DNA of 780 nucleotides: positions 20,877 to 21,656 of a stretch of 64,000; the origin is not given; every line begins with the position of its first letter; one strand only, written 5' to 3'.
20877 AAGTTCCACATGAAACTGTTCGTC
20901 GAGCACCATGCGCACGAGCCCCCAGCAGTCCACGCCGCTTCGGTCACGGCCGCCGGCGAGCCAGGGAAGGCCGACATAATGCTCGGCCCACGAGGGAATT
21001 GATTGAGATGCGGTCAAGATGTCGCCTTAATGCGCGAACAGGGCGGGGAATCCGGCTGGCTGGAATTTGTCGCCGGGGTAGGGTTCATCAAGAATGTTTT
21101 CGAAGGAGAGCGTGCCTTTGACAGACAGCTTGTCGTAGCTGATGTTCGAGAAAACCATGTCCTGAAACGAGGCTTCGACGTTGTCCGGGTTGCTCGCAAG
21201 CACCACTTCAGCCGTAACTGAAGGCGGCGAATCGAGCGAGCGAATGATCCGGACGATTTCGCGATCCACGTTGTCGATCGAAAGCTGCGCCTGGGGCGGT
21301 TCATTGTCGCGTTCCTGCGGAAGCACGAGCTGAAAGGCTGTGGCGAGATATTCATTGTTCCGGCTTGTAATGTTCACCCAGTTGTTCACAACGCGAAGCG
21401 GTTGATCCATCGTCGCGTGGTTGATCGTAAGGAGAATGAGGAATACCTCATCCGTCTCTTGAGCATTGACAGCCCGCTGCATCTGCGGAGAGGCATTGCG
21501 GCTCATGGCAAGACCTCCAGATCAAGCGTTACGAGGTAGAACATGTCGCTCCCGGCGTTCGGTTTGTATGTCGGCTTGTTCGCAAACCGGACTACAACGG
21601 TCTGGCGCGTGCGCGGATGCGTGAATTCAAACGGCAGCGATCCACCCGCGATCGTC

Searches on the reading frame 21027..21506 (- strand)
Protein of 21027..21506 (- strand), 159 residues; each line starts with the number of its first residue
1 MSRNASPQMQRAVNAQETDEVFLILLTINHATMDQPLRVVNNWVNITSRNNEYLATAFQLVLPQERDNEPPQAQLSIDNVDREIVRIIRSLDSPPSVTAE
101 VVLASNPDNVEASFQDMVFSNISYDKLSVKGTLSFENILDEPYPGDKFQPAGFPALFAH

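Call 93: search_protein_families(library=pfam, proteins=[window:21027-21506:-], max_evalue=0.001)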
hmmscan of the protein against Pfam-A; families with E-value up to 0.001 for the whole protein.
window:21027-21506:- (159 aa): 1 family
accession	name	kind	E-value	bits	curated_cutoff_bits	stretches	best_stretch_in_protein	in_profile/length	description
PF08875.16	DUF1833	-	4e-18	65.8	21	1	10-147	3-149/150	Domain of unknown function (DUF1833)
